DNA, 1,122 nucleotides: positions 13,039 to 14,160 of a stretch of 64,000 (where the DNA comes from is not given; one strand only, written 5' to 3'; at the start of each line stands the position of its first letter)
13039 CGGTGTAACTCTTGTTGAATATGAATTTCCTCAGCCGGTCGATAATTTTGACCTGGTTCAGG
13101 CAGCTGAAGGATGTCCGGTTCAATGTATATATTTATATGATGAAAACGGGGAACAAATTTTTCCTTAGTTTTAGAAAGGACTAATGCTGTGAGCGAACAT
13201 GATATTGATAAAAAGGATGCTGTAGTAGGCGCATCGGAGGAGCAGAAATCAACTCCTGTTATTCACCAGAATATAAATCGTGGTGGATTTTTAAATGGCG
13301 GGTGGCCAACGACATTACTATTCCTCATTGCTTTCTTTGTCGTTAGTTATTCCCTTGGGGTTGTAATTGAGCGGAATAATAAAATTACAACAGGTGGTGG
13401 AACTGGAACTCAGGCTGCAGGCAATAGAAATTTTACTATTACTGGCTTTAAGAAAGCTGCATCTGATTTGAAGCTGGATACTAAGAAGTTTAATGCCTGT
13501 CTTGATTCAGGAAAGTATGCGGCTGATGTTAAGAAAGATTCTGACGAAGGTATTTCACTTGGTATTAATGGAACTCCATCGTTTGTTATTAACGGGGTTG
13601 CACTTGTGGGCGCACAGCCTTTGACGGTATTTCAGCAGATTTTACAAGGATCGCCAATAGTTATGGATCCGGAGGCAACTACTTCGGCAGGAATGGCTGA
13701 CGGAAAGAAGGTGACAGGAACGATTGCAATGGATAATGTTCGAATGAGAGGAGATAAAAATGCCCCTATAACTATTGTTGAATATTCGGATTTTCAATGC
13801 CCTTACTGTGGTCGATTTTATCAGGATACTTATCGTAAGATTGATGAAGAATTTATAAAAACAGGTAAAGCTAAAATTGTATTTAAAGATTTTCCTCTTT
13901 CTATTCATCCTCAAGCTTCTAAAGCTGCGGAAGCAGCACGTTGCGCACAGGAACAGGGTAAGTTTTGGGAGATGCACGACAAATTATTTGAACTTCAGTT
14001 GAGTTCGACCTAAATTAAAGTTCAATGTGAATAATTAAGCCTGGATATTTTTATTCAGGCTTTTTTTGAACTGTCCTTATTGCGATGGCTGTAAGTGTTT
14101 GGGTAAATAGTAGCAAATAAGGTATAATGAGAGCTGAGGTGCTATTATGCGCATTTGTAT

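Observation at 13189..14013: Circularly permuted DsbA/BdbD-like oxidoreductase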

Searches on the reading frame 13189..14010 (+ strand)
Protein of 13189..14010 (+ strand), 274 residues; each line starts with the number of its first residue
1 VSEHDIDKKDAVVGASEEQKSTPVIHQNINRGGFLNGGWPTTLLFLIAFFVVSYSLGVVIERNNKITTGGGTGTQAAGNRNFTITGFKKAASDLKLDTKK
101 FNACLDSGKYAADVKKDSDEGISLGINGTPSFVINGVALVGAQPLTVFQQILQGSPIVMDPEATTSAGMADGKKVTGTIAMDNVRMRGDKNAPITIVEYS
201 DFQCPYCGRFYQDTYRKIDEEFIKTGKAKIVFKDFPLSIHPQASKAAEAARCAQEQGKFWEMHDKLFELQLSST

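Call 3: search_protein_families(library=pfam, proteins=[window:13189-14010:+], max_evalue=1)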
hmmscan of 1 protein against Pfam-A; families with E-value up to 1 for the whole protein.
window:13189-14010:+ (274 aa): 3 families
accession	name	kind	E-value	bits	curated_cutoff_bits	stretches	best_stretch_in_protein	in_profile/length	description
PF13462.12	Thioredoxin_4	-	2.6e-31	109.5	23.2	2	185-268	6-88/165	Thioredoxin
PF01323.26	DSBA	-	7.8e-19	68.6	25.6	2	87-153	125-191/191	DSBA-like thioredoxin domain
PF13098.12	Thioredoxin_2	-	3.6e-05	24.5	27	1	191-261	4-59/104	Thioredoxin-like domain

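Call 4: search_protein_families(library=ncbifam, proteins=[window:13189-14010:+], max_evalue=1)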
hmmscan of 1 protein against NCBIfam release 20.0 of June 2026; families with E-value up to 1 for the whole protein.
window:13189-14010:+ (274 aa): 6 families
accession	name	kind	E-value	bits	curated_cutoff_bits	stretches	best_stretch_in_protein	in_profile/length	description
NF041057.1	Rcas_1661_fam_Se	equivalog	2.2e-39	135.5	190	2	174-270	71-168/247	Rcas_1661 family thioredoxin-like (seleno)lipoprotein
NF008657.0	PRK11657.1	equivalog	0.00013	21.3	124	1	186-246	111-164/251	thiol:disulfide interchange protein DsbG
NF047695.1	ThlDiSintDsbAHaem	equivalog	0.01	15.2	290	0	84-141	123-180/206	thiol:disulfide interchange protein DsbA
TIGR00411.1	redox_disulf_1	equivalog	0.013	15.5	92.75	1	112-142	37-68/82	MJ0307 family thioredoxin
NF052402.1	ThlOxiredEpsilon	equivalog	0.016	14.8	370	1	186-222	122-153/236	bifunctional thiol oxidoreductase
NF008129.0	PRK10877.1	equivalog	0.025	13.8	215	1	109-152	183-227/237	bifunctional protein-disulfide isomerase/oxidoreductase DsbC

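Call 7: find_homologous_proteins(query=window:13189-14010:+)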
Query window:13189-14010:+ (274 aa): 7767 proteins with E <= 0.001 among 8000 candidates; the best 120 are listed.
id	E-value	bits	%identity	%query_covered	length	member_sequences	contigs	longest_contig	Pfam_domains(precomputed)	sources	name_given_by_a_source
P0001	7.7e-181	617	100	100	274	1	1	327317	PF01323.27,PF13462.13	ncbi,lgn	-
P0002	1.7e-164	563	89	100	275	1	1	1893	PF01323.27,PF13462.13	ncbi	-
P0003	1.3e-126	439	68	99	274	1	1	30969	PF13098.14,PF01323.27,PF13462.13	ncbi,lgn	-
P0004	2.5e-126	438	72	94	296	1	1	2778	PF01323.27,PF13462.13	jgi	jgi:protein-disulfide isomerase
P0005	8.8e-125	433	69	100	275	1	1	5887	PF01323.27,PF13462.13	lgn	-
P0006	3.0e-124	431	68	100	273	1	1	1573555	PF13098.14,PF01323.27,PF13462.13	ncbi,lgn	-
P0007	1.5e-120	419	69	94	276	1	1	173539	PF01323.27,PF13462.13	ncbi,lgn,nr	ncbi:MAG: DsbA family protein [bacterium]|nr:DsbA family protein [bacterium]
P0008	9.5e-118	410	66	97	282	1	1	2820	PF13098.14,PF01323.27,PF13462.13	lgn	-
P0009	3.1e-99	349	49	70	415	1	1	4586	PF13192.13,PF13743.13,PF13098.14,PF01323.27,PF13462.13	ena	-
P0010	1.1e-97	344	48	67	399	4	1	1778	PF13098.14,PF01323.27,PF13462.13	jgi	jgi:protein-disulfide isomerase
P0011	1.8e-97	344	60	93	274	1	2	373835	PF13098.14,PF01323.27,PF13462.13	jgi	jgi:protein-disulfide isomerase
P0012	5.3e-97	342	50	70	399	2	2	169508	PF13192.13,PF13098.14,PF01323.27,PF13462.13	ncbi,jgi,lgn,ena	-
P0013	2.0e-94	334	42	76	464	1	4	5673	PF13098.14,PF01323.27,PF13462.13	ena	-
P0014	3.2e-92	326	47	72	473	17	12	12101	PF13098.14,PF01323.27,PF13462.13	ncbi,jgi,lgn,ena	-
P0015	7.8e-92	325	57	92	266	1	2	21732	PF13098.14,PF01323.27,PF13462.13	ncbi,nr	ncbi:MAG: thioredoxin domain-containing protein [bacterium]|nr:thioredoxin domain-containing protein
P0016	1.1e-91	325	47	68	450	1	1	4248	PF13192.13,PF13098.14,PF01323.27,PF13462.13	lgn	-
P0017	1.6e-91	324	61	88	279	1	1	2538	PF13098.14,PF01323.27,PF13462.13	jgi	jgi:protein-disulfide isomerase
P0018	1.6e-90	321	46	70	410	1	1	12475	PF13192.13,PF13743.13,PF13098.14,PF01323.27,PF13462.13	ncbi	-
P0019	2.6e-90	320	50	67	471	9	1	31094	PF13098.14,PF01323.27,PF13462.13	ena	-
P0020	2.9e-90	320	47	68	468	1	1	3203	PF13192.13,PF13743.13,PF13098.14,PF01323.27,PF13462.13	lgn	-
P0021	4.9e-89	316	44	72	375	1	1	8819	PF13743.13,PF13098.14,PF01323.27,PF13462.13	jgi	-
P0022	5.6e-89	316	55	92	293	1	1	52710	PF13098.14,PF01323.27,PF13462.13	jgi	jgi:protein-disulfide isomerase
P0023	7.0e-89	315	58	88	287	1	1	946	PF13098.14,PF01323.27,PF13462.13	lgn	-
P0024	6.0e-88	312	52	100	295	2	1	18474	PF13098.14,PF01323.27,PF13462.13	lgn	-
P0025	1.6e-87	311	58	88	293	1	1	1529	PF13098.14,PF01323.27,PF13462.13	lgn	-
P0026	3.5e-85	303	41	67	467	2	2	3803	PF13098.14,PF01323.27,PF13462.13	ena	-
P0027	3.5e-84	300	44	67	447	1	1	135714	PF13098.14,PF01323.27,PF13462.13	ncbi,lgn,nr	ncbi:thioredoxin domain-containing protein [Candidatus Micrarchaeota archaeon]|nr:thioredoxin domain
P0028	3.8e-84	300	42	72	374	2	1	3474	PF13098.14,PF01323.27,PF13462.13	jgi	jgi:protein-disulfide isomerase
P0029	1.1e-83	298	43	65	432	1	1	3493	PF13098.14,PF01323.27,PF13462.13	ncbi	ncbi:MAG: DsbA family protein, partial [Candidatus Promineifilaceae bacterium]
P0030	2.9e-83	297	43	66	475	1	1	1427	PF00462.31,PF13192.13,PF13743.13,PF13098.14,PF01323.27,PF13462.13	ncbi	ncbi:MAG: DsbA family protein, partial [Myxococcales bacterium]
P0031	7.0e-83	296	43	67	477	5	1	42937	PF13098.14,PF01323.27,PF13462.13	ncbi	-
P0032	8.5e-83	296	44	67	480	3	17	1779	PF13098.14,PF01323.27,PF13462.13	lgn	-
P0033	1.8e-82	294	43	65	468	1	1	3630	PF13098.14,PF01323.27,PF13462.13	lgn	-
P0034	1.4e-81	291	45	67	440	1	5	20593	PF13098.14,PF01323.27,PF13462.13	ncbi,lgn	-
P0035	4.6e-81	290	43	67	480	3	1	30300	PF13098.14,PF01323.27,PF13462.13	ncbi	-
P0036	6.1e-81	289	45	67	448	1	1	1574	PF13743.13,PF13098.14,PF01323.27,PF13462.13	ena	-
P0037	1.7e-80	288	41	65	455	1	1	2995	PF13098.14,PF01323.27,PF13462.13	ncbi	-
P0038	3.5e-80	287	42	67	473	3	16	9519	PF13098.14,PF01323.27,PF13462.13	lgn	-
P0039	1.1e-79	285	44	67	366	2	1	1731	PF13098.14,PF01323.27,PF13462.13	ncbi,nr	ncbi:MAG: thioredoxin domain-containing protein, partial [Anaerolineales bacterium]|nr:thioredoxin d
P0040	2.2e-78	281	40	72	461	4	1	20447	PF13098.14,PF01323.27,PF13462.13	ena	-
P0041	5.6e-78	280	44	61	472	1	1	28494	PF13098.14,PF01323.27,PF13462.13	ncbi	-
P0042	2.0e-77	278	39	68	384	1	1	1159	PF00462.31,PF13743.13,PF00085.27,PF08534.17,PF13905.13,PF13098.14,PF01323.27,PF13462.13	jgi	jgi:protein-disulfide isomerase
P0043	2.3e-77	278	63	39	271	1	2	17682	PF13743.13,PF13098.14,PF01323.27,PF13462.13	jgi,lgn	jgi:protein-disulfide isomerase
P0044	2.9e-76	274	41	67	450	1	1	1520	PF13098.14,PF01323.27,PF13462.13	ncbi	-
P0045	6.5e-76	273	39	70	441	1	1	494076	PF13743.13,PF13098.14,PF01323.27,PF13462.13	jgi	jgi:protein-disulfide isomerase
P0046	2.2e-75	271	45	70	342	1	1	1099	PF13192.13,PF13098.14,PF01323.27,PF13462.13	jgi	jgi:protein-disulfide isomerase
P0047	3.8e-75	270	41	73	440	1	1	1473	PF13098.14,PF01323.27,PF13462.13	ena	-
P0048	9.3e-75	269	41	65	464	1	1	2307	PF13192.13,PF13098.14,PF01323.27,PF13462.13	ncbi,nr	ncbi:MAG TPA: DsbA family protein, partial [Anaerolineae bacterium]|nr:DsbA family protein [Anaeroli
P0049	6.8e-74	266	40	69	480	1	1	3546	PF13743.13,PF13098.14,PF01323.27,PF13462.13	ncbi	-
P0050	8.8e-74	266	37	67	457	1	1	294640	PF13743.13,PF13098.14,PF01323.27,PF13462.13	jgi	jgi:protein-disulfide isomerase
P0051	3.4e-72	261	42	70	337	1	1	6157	PF13098.14,PF01323.27,PF13462.13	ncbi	-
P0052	8.9e-72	259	38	67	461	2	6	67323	PF13098.14,PF01323.27,PF13462.13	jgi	jgi:protein-disulfide isomerase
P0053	1.2e-71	259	37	70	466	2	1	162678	PF00462.31,PF13743.13,PF00085.27,PF13098.14,PF01323.27,PF13462.13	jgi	jgi:protein-disulfide isomerase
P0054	3.5e-71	257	51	49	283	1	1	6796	PF13098.14,PF01323.27,PF13462.13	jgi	-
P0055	4.4e-71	257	65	37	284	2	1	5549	PF13743.13,PF13098.14,PF01323.27,PF13462.13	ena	-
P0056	6.9e-71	256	43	67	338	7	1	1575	PF13098.14,PF01323.27,PF13462.13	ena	-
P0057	1.3e-70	256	39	67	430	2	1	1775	PF13743.13,PF00085.27,PF13098.14,PF01323.27,PF13462.13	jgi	jgi:protein-disulfide isomerase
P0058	4.7e-70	254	42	68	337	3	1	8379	PF13098.14,PF01323.27,PF13462.13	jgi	-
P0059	6.9e-70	253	42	67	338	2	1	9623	PF13098.14,PF01323.27,PF13462.13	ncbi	-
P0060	1.2e-69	252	36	70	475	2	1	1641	PF00462.31,PF13192.13,PF13743.13,PF00085.27,PF13098.14,PF01323.27,PF13462.13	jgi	jgi:protein-disulfide isomerase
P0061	1.3e-69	252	34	71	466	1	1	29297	PF00462.31,PF13743.13,PF00085.27,PF13098.14,PF01323.27,PF13462.13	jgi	jgi:protein-disulfide isomerase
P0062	8.3e-69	250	36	70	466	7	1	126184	PF13743.13,PF13098.14,PF01323.27,PF13462.13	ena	-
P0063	8.7e-69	250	39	66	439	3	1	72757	PF13192.13,PF13743.13,PF13098.14,PF01323.27,PF13462.13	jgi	jgi:protein-disulfide isomerase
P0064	1.3e-68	249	33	71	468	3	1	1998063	PF00462.31,PF13743.13,PF00085.27,PF13098.14,PF01323.27,PF13462.13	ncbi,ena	-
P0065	2.8e-68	248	38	70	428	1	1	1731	PF00462.31,PF13743.13,PF13098.14,PF01323.27,PF13462.13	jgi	jgi:protein-disulfide isomerase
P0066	3.6e-68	248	37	66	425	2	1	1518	PF00462.31,PF13743.13,PF00085.27,PF13098.14,PF01323.27,PF13462.13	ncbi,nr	ncbi:MAG TPA: thioredoxin domain-containing protein, partial [Polyangia bacterium]|nr:thioredoxin do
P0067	5.4e-68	247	39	68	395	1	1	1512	PF13743.13,PF00085.27,PF13098.14,PF01323.27,PF13462.13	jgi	jgi:protein-disulfide isomerase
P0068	8.4e-68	246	35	72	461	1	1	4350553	PF13743.13,PF13098.14,PF01323.27,PF13462.13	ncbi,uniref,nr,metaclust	ncbi:DsbA family protein [Vulgatibacter incomptus]|uniref:Periplasmic thiol:disulfide interchange pr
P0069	1.3e-67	246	41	66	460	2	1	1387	PF13192.13,PF13743.13,PF00085.27,PF13098.14,PF01323.27,PF13462.13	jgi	jgi:protein-disulfide isomerase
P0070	1.8e-67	245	45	66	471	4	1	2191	PF13743.13,PF13098.14,PF01323.27,PF13462.13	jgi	-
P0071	3.4e-67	244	40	70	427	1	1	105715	PF00462.31,PF13743.13,PF13098.14,PF01323.27,PF13462.13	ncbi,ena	-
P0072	6.6e-67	243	45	66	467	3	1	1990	PF13743.13,PF13098.14,PF01323.27,PF13462.13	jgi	jgi:protein-disulfide isomerase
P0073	7.7e-67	243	39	65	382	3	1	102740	PF13145.13,PF13743.13,PF00085.27,PF13098.14,PF01323.27,PF13462.13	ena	-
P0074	9.7e-67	243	44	66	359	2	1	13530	PF13098.14,PF01323.27,PF13462.13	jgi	-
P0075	1.3e-66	242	35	81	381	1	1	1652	PF13743.13,PF00085.27,PF13905.13,PF13098.14,PF01323.27,PF13462.13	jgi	jgi:protein-disulfide isomerase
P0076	1.4e-66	242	35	72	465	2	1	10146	PF13743.13,PF00085.27,PF13098.14,PF01323.27,PF13462.13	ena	-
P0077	1.5e-66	242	40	70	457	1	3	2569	PF00462.31,PF13743.13,PF13098.14,PF01323.27,PF13462.13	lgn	-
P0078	6.8e-66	240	39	66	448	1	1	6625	PF00462.31,PF13728.13,PF13743.13,PF00085.27,PF13098.14,PF01323.27,PF13462.13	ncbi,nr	ncbi:MAG TPA: thioredoxin domain-containing protein, partial [Myxococcaceae bacterium]|nr:thioredoxi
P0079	7.6e-66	240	61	41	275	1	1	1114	PF13098.14,PF01323.27,PF13462.13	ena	-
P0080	2.5e-65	238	37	66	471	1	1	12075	PF13743.13,PF13098.14,PF01323.27,PF13462.13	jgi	jgi:protein-disulfide isomerase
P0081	2.7e-65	238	37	72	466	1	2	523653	PF13743.13,PF13905.13,PF13098.14,PF01323.27,PF13462.13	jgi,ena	-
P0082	2.9e-65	238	38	71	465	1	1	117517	PF13743.13,PF13905.13,PF13098.14,PF01323.27,PF13462.13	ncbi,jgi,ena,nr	ncbi:MAG TPA: thioredoxin domain-containing protein [Vulgatibacter sp.]|nr:thioredoxin domain-contai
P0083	3.2e-65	238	37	67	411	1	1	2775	PF13743.13,PF00085.27,PF13098.14,PF01323.27,PF13462.13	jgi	jgi:protein-disulfide isomerase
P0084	3.9e-65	238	43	69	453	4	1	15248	PF13743.13,PF13098.14,PF01323.27,PF13462.13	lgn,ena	-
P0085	4.9e-65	237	58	39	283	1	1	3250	PF13098.14,PF01323.27,PF13462.13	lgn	-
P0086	9.2e-65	236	38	70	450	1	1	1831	PF00462.31,PF13743.13,PF00085.27,PF08534.17,PF13905.13,PF13098.14,PF01323.27,PF13462.13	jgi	jgi:protein-disulfide isomerase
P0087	9.4e-65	236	33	67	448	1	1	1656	PF00462.31,PF13743.13,PF08534.17,PF13905.13,PF13098.14,PF01323.27,PF13462.13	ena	-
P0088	1.1e-64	236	35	66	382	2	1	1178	PF00462.31,PF13743.13,PF00085.27,PF13098.14,PF01323.27,PF13462.13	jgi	jgi:protein-disulfide isomerase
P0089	1.3e-64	236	38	71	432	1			PF13743.13,PF13098.14,PF01323.27,PF13462.13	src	-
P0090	1.6e-64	236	55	38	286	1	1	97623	PF13098.14,PF01323.27,PF13462.13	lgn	-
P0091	3.7e-64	234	38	69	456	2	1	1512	PF00462.31,PF13743.13,PF13098.14,PF01323.27,PF13462.13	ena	-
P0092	5.9e-64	234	37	66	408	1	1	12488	PF13098.14,PF01323.27,PF13462.13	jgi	jgi:protein-disulfide isomerase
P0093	6.9e-64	234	38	66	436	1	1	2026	PF13743.13,PF00085.27,PF13098.14,PF01323.27,PF13462.13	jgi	jgi:protein-disulfide isomerase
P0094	8.6e-64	233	37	71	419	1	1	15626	PF00462.31,PF13192.13,PF13743.13,PF00085.27,PF13098.14,PF01323.27,PF13462.13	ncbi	ncbi:MAG: DsbA family protein [Myxococcaceae bacterium]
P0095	9.9e-64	233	60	37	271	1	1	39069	PF13098.14,PF01323.27,PF13462.13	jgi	jgi:protein-disulfide isomerase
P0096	1.5e-63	232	37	69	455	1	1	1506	PF00462.31,PF13743.13,PF13098.14,PF01323.27,PF13462.13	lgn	-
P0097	2.7e-63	232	36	67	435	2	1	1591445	PF13743.13,PF13098.14,PF01323.27,PF13462.13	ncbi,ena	-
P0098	3.8e-63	231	40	65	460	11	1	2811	PF13192.13,PF13743.13,PF00085.27,PF13098.14,PF01323.27,PF13462.13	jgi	jgi:protein-disulfide isomerase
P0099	4.3e-63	231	40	70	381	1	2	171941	PF13743.13,PF13098.14,PF01323.27,PF13462.13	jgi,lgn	-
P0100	5.1e-63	231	40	67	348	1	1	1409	PF13743.13,PF13098.14,PF01323.27,PF13462.13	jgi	-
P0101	6.7e-63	230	39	66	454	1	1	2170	PF13192.13,PF13743.13,PF13098.14,PF01323.27,PF13462.13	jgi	jgi:protein-disulfide isomerase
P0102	9.0e-63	230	43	66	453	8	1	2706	PF13743.13,PF00085.27,PF13098.14,PF01323.27,PF13462.13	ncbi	-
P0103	1.4e-62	229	58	35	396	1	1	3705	PF13098.14,PF01323.27,PF13462.13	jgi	-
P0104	1.4e-62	229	39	65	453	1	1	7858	PF13743.13,PF13098.14,PF01323.27,PF13462.13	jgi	jgi:protein-disulfide isomerase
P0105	2.7e-62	228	38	69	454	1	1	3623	PF13743.13,PF00085.27,PF13098.14,PF01323.27,PF13462.13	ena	-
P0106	2.9e-62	228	39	65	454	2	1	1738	PF13743.13,PF13098.14,PF01323.27,PF13462.13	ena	-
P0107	3.3e-62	228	31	70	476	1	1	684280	PF13743.13,PF00085.27,PF13098.14,PF01323.27,PF13462.13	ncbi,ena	-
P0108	4.3e-62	228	36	66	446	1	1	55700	PF00462.31,PF13743.13,PF13098.14,PF01323.27,PF13462.13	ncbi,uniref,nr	ncbi:DsbA family protein [Hyalangium versicolor]|uniref:DsbA family protein n=1 Tax=Hyalangium versi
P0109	7.5e-62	227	42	66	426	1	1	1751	PF00462.31,PF13192.13,PF13728.13,PF13743.13,PF13098.14,PF01323.27,PF13462.13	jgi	-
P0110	1.4e-61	226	35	69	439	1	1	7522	PF13743.13,PF00085.27,PF13098.14,PF01323.27,PF13462.13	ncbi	-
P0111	1.9e-61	226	35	72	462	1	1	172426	PF00462.31,PF13743.13,PF13098.14,PF01323.27,PF13462.13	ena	-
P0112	2.3e-61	225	35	70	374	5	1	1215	PF00462.31,PF13743.13,PF00085.27,PF13905.13,PF13098.14,PF01323.27,PF13462.13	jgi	jgi:protein-disulfide isomerase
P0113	2.3e-61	225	37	66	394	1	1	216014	PF00462.31,PF13743.13,PF13098.14,PF01323.27,PF13462.13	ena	-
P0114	2.8e-61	225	33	71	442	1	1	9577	PF00462.31,PF13728.13,PF13743.13,PF00085.27,PF13098.14,PF01323.27,PF13462.13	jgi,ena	-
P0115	3.7e-61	225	38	65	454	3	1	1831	PF13743.13,PF13098.14,PF01323.27,PF13462.13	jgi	-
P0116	4.0e-61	224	40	71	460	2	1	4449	PF01323.27,PF13462.13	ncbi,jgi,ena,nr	ncbi:MAG: hypothetical protein DSY55_01335 [Clostridia bacterium]|nr:MAG: hypothetical protein DSY55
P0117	4.0e-61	224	39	68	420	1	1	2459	PF13743.13,PF13098.14,PF01323.27,PF13462.13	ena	-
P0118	4.9e-61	224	57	30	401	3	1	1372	PF13743.13,PF13098.14,PF01323.27,PF13462.13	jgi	jgi:protein-disulfide isomerase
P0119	6.8e-61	224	40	65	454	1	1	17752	PF13743.13,PF00085.27,PF13098.14,PF01323.27,PF13462.13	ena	-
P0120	7.0e-61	224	40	65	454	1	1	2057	PF13743.13,PF00085.27,PF13098.14,PF01323.27,PF13462.13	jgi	jgi:protein-disulfide isomerase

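Call 12: predict_structure(protein=window:13189-14010:+)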
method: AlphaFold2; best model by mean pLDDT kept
length: 274 residues; sequences in the alignment: 1
mean_pLDDT: 35.6   pTM: 0.18
mean pLDDT of the five models: 35.6, 31.2, 28.9, 27.4, 26.4
residues with pLDDT >= 90: 0; 70-90: 0; 50-70: 23; < 50: 251
segments of 3 or more residues with pLDDT < 50: 1-4, 13-31, 52-274
pLDDT, mean of each block of 10 residues (from residue 1): 46 46 46 53 60 37 27 32 34 40 41 40 35 24 24 25 27 28 31 30 32 40 36 29 32 37 31 28
secondary structure, 60 per line:
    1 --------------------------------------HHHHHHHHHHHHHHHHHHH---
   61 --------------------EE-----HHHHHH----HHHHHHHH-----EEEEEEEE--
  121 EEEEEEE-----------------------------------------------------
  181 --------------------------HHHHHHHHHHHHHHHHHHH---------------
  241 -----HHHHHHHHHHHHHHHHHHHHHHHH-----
elements in order: H39-57 H88-93 H98-105 E111-118 E121-127 H207-225 H246-269

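Call 13: find_encoding_contigs(protein=P0001, flank=6000, max_places=3)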
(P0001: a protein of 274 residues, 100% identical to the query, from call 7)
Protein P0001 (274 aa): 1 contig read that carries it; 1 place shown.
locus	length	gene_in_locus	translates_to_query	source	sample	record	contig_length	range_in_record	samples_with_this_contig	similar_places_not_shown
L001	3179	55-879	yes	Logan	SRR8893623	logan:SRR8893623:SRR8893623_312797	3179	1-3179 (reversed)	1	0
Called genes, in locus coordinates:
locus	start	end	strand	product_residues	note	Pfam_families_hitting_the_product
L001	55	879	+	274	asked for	PF01323:DSBA, PF13462:Thioredoxin_4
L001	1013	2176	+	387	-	PF13439:Glyco_transf_4, PF00534:Glycos_transf_1, PF13692:Glyco_trans_1_4, PF20706:GT4-conflict (weak), PF13524:Glyco_trans_1_2 (weak)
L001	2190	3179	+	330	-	?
